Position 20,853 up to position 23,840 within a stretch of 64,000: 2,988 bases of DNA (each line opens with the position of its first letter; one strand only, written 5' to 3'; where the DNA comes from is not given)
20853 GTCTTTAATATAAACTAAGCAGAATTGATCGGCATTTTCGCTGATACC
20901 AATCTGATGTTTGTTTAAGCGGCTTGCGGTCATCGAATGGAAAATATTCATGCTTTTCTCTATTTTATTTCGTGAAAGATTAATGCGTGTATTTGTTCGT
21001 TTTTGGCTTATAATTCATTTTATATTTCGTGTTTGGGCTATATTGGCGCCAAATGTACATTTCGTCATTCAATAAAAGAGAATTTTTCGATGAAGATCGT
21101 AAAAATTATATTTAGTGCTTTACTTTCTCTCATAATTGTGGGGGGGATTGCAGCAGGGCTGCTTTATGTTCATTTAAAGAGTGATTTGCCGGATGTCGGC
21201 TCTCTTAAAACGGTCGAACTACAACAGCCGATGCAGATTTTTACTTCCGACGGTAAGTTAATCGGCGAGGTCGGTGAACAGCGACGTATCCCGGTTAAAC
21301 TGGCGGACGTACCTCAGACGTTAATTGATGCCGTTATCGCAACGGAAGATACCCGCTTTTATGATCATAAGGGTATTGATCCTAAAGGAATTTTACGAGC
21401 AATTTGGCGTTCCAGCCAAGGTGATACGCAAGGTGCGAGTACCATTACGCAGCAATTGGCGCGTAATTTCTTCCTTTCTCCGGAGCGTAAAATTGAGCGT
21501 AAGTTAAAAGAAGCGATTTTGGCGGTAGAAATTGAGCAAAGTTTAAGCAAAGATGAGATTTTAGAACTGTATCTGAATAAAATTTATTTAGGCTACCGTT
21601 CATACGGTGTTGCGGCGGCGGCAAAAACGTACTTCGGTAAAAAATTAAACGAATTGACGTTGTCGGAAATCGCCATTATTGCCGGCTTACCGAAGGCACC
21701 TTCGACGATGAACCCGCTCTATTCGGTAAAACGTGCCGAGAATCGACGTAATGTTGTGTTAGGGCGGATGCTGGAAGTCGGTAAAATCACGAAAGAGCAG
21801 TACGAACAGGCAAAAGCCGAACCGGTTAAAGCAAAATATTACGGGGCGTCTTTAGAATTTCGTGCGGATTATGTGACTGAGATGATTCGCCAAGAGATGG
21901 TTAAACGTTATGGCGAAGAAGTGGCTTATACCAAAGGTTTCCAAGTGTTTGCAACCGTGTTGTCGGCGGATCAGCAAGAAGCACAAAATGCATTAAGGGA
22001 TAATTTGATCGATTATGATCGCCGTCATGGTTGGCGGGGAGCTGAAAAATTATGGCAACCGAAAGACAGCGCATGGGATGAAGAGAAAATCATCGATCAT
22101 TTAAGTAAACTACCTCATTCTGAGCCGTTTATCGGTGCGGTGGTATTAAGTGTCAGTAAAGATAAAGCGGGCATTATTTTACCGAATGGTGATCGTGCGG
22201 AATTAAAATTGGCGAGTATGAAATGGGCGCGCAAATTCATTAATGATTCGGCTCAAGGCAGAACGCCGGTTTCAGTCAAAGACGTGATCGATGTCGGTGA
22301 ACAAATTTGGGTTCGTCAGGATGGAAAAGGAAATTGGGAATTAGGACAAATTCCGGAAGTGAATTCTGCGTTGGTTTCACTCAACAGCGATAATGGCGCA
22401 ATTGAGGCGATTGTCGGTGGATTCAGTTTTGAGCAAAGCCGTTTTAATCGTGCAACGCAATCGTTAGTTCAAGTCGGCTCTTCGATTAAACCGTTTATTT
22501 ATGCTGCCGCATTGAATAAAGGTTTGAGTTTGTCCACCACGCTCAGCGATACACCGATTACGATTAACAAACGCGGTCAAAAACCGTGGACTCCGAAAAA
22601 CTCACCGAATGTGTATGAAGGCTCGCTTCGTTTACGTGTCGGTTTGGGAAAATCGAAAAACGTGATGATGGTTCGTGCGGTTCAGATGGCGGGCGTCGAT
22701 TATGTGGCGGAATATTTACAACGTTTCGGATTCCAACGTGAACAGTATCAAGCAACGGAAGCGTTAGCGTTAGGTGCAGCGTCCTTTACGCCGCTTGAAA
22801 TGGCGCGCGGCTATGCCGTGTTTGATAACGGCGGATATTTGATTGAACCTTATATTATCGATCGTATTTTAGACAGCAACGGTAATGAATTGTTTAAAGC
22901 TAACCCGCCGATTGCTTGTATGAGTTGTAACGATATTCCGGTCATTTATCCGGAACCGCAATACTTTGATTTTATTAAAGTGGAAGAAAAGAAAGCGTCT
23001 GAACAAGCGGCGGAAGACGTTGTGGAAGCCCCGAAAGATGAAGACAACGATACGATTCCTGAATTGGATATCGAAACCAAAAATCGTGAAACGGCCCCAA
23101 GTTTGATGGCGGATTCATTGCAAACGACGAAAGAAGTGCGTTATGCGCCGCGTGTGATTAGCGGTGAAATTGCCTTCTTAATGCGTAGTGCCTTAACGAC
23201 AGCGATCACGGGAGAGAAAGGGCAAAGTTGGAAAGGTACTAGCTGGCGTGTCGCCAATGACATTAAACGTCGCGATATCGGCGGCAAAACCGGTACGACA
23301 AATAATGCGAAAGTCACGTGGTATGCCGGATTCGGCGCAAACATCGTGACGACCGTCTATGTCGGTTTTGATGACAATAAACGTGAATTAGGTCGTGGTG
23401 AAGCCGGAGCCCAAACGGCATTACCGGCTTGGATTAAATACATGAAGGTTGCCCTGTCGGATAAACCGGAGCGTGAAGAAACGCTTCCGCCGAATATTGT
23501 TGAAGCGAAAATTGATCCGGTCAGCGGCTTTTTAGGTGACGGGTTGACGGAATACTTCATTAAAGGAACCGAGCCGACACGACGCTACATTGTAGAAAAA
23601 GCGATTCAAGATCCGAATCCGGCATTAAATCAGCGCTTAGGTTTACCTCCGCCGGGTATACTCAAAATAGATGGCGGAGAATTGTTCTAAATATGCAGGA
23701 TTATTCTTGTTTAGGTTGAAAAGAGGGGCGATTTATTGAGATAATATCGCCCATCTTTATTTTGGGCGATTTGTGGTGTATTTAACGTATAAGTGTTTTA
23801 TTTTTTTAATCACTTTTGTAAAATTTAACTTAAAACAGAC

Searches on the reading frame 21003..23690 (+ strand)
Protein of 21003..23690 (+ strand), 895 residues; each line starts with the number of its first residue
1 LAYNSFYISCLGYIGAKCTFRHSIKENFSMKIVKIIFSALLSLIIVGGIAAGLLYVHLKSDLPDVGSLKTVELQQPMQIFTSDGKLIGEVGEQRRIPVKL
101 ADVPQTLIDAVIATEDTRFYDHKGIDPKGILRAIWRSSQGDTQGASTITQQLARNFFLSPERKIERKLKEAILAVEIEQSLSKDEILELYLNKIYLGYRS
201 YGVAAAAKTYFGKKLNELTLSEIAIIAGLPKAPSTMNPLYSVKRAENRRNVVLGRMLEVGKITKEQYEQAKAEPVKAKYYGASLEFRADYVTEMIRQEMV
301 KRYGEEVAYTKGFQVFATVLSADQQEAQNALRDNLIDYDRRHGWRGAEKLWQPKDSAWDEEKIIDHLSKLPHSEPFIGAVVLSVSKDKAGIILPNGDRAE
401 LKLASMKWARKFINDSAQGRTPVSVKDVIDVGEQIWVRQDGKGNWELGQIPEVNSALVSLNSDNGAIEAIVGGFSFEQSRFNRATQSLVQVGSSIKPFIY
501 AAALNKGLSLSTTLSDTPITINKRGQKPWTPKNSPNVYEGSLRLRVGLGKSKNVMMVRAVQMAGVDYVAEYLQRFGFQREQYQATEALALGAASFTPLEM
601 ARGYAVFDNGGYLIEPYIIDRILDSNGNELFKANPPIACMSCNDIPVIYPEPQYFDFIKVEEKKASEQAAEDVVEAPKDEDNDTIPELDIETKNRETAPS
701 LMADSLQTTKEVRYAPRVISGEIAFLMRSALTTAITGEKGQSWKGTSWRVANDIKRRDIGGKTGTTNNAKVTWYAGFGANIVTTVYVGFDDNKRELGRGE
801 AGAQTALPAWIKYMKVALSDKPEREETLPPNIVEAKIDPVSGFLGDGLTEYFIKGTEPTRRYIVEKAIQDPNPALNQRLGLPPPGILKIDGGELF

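Call 40: search_protein_families(library=ncbifam, proteins=[window:21003-23690:+], max_evalue=1e-10)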
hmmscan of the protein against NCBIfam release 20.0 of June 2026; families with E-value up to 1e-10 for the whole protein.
window:21003-23690:+ (895 aa): 14 families
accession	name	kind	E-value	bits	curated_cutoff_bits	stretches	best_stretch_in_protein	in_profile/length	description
NF008643.0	PRK11636.1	equivalog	0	1043.6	1263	1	30-865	1-835/850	peptidoglycan glycosyltransferase/peptidoglycan DD-transpeptidase MrcA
TIGR02074.1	PBP_1a_fam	subfamily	1.2e-165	552.4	508.75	1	94-819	1-534/535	PBP1A family penicillin-binding protein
NF051885.1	tranpepglycosPbpC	equivalog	3.2e-126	422.4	900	2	27-335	7-314/632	multimodular transpeptidase-transglycosylase PbpC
TIGR02071.1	PBP_1b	equivalog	1.6e-117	393.5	717.75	3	61-338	110-395/729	penicillin-binding protein 1B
NF007061.0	PRK09506.1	equivalog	4.7e-85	286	1120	2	68-335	181-456/825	bifunctional glycosyl transferase/transpeptidase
TIGR02073.1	PBP_1c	equivalog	2.4e-77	261.2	494.2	2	92-307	30-244/728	penicillin-binding protein 1C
NF038276.1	strep_PBP2A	exception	4.9e-77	259.8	1100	2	31-330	38-335/716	penicillin-binding protein PBP2A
NF038272.1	strep_PBP1A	exception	3.4e-76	256.9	1075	1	29-329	4-310/658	penicillin-binding protein PBP1A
NF011423.0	PRK14850.1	equivalog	8.7e-76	255.8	1275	2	79-341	138-408/764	penicillin-binding protein 1b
NF038274.1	strep_PBP1B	exception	1.4e-53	182.3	1225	2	34-280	12-283/745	penicillin-binding protein PBP1B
NF008414.0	PRK11240.1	equivalog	5.8e-45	153.6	1121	1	95-275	64-245/774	peptidoglycan glycosyltransferase PbpC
NF010008.0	PRK13481.1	equivalog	6.4e-38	130.6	270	1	94-271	79-264/269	glycosyltransferase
TIGR02070.1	mono_pep_trsgly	equivalog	2.7e-35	121.9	182.65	1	99-259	59-221/224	monofunctional biosynthetic peptidoglycan transglycosylase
TIGR03423.1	pbp2_mrdA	equivalog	1.7e-12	46.7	455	0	480-579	296-392/593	penicillin-binding protein 2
